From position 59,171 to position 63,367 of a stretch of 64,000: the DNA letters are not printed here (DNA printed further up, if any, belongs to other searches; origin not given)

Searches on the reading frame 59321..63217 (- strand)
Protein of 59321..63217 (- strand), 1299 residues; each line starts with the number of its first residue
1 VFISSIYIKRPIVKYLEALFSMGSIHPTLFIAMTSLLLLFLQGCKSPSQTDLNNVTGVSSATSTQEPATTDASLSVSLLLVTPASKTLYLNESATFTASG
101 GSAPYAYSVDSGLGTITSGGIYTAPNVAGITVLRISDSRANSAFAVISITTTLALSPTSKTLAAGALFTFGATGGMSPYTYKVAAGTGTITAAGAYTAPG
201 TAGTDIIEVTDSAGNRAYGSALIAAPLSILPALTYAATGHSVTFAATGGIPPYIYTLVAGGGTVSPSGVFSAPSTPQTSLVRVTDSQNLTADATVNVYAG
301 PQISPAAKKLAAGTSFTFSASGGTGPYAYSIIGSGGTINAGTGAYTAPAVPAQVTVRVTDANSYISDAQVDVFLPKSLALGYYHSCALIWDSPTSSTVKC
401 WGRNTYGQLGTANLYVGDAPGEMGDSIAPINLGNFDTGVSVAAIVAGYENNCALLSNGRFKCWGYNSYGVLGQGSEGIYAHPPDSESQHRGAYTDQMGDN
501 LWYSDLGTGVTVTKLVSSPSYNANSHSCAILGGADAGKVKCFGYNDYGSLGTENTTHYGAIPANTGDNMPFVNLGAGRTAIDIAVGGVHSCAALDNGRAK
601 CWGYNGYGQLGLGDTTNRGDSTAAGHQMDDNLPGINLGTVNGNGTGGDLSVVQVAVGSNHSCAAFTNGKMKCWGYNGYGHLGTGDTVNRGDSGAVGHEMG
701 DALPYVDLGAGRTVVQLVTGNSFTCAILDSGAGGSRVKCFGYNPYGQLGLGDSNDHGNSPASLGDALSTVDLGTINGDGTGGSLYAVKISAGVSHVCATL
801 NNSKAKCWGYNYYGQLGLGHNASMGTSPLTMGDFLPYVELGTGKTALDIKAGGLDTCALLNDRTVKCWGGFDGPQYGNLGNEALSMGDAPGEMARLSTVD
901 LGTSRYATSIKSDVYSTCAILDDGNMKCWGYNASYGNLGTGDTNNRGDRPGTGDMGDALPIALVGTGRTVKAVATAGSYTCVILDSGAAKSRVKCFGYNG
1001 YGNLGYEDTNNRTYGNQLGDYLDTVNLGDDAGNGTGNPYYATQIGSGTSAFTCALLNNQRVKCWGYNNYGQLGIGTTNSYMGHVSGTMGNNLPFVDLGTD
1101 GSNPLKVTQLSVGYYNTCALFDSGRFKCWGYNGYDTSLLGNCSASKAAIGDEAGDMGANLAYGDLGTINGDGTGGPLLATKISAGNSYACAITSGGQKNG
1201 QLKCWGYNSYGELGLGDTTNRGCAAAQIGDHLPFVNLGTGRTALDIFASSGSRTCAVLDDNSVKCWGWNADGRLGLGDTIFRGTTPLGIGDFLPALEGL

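Call 90: search_protein_families(library=pfam, proteins=[window:59321-63217:-], max_evalue=0.001)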
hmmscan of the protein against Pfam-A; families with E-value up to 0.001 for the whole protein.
window:59321-63217:- (1299 aa): 4 families
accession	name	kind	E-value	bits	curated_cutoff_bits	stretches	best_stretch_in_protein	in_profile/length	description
PF25390.1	WD40_RLD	-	9.9e-100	334.8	150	5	534-878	47-332/363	RCC1-like domain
PF13540.12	RCC1_2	-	1.8e-79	260.2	22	9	651-679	1-29/30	Regulator of chromosome condensation (RCC1) repeat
PF00415.24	RCC1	-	1.9e-40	137.6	21.7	2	601-663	6-49/50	Regulator of chromosome condensation (RCC1) repeat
PF13573.12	SprB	-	0.00085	19.4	28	0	93-112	16-35/37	SprB repeat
